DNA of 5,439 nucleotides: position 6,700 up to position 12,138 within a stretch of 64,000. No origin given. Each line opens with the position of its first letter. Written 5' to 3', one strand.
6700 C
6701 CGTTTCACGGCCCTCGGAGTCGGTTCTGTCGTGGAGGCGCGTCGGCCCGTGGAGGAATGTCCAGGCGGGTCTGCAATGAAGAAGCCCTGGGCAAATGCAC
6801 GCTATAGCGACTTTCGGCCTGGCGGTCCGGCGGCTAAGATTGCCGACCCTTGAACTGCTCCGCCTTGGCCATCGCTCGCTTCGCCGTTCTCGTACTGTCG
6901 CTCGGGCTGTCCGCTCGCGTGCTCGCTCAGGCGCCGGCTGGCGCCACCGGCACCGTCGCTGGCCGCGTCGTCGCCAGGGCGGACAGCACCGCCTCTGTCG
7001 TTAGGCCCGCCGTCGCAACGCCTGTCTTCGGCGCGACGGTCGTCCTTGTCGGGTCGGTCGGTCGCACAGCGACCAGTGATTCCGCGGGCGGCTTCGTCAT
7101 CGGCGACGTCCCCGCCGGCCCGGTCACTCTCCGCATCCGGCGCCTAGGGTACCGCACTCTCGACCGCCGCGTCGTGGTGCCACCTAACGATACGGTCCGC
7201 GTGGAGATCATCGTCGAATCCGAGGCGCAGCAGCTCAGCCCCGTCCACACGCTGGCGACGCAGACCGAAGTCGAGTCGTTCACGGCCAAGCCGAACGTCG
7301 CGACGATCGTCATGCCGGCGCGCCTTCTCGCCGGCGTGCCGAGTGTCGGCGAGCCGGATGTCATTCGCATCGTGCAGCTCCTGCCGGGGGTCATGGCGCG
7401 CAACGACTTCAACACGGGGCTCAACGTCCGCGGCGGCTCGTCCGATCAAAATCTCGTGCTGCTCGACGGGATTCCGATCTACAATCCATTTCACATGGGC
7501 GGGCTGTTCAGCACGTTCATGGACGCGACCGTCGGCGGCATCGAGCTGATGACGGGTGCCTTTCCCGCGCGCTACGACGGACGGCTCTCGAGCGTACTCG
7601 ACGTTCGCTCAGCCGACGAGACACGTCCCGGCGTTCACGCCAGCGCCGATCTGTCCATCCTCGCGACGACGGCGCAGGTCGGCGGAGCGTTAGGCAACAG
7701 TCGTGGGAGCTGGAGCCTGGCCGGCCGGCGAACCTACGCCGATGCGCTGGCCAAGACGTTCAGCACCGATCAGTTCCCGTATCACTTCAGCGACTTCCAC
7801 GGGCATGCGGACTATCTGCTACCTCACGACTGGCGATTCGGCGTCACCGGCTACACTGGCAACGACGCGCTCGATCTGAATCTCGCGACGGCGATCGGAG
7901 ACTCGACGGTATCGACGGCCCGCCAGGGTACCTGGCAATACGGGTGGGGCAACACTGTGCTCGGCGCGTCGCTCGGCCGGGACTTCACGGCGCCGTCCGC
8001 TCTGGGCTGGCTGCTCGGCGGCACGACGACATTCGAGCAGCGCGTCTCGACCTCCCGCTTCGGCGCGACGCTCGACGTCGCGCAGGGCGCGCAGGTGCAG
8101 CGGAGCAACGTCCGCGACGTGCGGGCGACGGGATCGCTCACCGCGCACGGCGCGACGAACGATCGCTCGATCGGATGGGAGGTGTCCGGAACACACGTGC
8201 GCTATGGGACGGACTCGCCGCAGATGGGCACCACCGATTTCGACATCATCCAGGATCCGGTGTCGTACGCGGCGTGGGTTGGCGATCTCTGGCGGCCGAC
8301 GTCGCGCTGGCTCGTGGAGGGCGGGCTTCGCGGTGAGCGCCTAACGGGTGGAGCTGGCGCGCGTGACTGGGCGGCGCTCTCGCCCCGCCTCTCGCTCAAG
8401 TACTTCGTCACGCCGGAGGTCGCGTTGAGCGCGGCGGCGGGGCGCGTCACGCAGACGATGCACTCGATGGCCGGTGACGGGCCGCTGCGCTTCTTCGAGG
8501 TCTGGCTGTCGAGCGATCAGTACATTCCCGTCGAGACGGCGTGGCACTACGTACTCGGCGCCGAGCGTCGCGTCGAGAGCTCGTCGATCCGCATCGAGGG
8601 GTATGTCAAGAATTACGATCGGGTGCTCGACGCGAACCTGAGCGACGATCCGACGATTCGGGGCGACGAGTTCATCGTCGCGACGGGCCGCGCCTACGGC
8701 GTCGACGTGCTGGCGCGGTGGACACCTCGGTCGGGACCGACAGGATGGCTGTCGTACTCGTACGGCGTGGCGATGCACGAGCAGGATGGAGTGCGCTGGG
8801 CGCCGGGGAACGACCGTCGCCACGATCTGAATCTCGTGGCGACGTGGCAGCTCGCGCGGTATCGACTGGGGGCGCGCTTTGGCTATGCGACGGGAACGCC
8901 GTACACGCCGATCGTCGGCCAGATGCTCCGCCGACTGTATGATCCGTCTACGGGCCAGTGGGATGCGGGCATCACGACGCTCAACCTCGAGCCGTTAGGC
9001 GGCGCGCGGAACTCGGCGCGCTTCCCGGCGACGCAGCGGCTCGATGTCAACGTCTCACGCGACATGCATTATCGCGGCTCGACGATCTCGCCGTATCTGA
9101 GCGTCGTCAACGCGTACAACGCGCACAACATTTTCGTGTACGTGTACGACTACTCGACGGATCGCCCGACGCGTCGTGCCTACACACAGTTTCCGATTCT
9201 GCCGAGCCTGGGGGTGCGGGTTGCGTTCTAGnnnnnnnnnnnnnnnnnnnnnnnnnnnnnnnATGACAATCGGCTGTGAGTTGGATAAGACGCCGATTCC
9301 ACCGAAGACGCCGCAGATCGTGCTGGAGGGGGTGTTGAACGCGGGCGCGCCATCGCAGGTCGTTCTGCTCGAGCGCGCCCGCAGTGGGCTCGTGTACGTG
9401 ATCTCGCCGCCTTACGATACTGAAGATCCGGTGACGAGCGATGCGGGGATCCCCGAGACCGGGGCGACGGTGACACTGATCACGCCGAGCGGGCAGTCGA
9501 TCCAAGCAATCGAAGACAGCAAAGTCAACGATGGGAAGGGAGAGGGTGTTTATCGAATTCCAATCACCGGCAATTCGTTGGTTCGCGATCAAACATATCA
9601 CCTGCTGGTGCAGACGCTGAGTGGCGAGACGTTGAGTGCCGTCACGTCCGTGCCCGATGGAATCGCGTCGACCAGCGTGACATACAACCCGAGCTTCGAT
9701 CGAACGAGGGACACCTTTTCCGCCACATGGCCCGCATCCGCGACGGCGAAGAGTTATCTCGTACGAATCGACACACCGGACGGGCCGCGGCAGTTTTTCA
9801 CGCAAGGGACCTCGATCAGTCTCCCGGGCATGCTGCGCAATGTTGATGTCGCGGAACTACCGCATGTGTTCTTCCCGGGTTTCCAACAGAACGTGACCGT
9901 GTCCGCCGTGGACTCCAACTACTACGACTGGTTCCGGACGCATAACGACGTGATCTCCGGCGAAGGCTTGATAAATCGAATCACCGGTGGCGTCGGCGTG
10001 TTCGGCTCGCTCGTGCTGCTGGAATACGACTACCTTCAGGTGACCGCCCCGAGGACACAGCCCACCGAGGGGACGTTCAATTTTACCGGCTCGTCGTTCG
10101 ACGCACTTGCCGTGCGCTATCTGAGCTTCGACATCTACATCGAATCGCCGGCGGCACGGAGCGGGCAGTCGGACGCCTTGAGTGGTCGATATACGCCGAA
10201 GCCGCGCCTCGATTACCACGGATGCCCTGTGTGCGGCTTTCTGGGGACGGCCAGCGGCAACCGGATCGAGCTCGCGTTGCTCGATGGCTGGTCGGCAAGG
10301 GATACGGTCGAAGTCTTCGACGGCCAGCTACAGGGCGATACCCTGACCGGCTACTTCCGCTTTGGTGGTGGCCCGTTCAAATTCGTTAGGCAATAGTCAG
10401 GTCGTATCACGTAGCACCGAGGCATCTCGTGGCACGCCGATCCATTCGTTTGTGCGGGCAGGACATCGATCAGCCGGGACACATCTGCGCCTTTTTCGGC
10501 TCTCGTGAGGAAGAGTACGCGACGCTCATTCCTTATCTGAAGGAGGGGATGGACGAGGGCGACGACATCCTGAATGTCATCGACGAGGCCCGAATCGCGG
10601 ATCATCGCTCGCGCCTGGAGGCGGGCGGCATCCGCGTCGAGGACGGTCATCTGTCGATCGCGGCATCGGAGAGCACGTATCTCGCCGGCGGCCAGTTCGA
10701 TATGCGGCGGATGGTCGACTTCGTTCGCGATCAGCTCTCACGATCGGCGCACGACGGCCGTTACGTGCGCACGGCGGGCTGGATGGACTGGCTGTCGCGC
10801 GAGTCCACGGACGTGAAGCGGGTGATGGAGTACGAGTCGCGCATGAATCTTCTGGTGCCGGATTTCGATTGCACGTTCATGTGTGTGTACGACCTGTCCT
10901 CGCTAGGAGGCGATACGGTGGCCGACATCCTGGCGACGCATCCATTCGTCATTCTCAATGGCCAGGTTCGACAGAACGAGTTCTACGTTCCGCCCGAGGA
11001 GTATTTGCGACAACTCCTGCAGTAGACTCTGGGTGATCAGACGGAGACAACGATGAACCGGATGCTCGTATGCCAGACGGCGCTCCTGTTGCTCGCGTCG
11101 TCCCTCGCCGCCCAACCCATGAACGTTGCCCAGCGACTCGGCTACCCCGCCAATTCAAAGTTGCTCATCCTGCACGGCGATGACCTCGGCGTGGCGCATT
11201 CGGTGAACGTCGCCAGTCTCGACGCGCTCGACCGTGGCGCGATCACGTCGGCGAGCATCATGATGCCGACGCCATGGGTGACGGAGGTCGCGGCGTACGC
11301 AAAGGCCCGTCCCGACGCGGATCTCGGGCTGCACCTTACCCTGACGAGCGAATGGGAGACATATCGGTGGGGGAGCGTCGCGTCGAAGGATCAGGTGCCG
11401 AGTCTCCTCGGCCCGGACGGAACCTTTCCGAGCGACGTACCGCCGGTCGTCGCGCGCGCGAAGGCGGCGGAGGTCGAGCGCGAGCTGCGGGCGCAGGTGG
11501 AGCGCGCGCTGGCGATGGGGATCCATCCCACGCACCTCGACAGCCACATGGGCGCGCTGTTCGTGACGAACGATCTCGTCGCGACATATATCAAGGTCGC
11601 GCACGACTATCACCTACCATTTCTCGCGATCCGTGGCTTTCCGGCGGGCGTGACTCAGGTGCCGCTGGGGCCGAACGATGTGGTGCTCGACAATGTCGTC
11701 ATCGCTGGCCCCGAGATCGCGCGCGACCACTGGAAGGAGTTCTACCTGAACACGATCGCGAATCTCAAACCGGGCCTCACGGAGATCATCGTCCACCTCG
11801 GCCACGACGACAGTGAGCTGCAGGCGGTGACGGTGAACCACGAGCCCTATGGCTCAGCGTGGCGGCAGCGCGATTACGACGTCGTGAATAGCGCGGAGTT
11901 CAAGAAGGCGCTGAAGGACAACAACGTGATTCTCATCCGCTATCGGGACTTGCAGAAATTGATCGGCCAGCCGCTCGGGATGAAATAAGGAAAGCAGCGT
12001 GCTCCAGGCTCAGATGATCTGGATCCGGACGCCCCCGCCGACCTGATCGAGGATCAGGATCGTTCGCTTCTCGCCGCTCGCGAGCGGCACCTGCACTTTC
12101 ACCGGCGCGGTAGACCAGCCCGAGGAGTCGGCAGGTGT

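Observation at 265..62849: Hyper-abundant non-palindromic octamer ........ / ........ scattered through genes and spacers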

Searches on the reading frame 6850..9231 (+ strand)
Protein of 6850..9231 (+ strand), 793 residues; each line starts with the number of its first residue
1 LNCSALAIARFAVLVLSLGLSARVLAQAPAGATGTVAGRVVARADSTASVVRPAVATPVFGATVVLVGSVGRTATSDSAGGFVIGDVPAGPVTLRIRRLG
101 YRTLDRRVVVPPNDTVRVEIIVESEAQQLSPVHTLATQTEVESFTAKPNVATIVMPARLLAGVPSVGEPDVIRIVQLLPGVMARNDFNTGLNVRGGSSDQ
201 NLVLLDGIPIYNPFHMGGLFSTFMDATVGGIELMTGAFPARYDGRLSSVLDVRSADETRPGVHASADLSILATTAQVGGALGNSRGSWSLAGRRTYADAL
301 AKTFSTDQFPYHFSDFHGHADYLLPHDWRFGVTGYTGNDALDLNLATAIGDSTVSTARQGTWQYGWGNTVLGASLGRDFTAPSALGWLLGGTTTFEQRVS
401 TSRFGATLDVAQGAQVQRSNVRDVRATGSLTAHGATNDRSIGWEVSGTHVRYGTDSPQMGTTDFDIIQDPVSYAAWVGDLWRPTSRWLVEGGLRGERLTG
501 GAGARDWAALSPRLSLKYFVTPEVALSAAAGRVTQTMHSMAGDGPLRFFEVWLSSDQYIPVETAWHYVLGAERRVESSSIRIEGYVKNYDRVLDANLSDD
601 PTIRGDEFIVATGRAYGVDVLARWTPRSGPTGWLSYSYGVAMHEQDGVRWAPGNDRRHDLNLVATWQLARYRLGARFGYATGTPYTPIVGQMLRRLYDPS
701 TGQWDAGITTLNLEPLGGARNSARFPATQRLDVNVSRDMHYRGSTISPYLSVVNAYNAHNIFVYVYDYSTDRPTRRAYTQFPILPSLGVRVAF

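Call 7: search_protein_families(library=ncbifam, proteins=[window:6850-9231:+])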
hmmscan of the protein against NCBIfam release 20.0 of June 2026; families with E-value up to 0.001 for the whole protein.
window:6850-9231:+ (793 aa): 1 family
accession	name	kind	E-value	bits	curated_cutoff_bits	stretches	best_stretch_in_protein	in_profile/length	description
NF052345.1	S_layer_anammox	exception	4e-05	21.2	1400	1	39-141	1307-1408/1596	Kustd1514 family S-layer glycoprotein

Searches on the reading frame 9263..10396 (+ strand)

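Call 69: search_protein_families(library=pfam, proteins=[window:9263-10396:+], max_evalue=0.00001)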
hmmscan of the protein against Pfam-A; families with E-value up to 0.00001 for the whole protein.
window:9263-10396:+ (377 aa): 1 family
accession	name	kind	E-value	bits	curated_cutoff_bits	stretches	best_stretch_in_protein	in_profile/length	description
PF14054.11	DUF4249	-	1.9e-07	31.4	28.5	1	12-235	8-233/269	Domain of unknown function (DUF4249)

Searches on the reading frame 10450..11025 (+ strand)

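Call 69: search_protein_families(library=pfam, proteins=[window:10450-11025:+], max_evalue=0.00001)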
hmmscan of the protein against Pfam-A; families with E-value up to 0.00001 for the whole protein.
window:10450-11025:+ (191 aa): 1 family
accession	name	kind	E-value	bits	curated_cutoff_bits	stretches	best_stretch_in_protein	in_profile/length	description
PF14417.12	MEDS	-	2.1e-38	132.1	29.8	1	11-165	2-161/161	MEDS: MEthanogen/methylotroph, DcmR Sensory domain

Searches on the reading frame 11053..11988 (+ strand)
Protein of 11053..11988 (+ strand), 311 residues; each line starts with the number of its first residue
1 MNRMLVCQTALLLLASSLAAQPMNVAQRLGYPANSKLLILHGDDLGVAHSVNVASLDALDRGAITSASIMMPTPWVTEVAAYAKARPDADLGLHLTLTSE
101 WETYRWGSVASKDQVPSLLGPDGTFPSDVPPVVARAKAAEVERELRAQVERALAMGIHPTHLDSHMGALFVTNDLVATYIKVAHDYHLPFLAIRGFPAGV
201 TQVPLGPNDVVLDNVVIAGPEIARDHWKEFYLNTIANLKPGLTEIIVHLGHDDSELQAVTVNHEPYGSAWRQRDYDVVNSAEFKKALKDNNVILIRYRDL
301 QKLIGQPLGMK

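Call 69: search_protein_families(library=pfam, proteins=[window:11053-11988:+], max_evalue=0.00001)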
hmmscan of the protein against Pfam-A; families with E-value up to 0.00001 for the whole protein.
window:11053-11988:+ (311 aa): 1 family
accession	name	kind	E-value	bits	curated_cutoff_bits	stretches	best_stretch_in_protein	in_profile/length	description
PF04794.17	YdjC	-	1.9e-54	185.7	29.7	1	38-288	2-265/266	YdjC-like protein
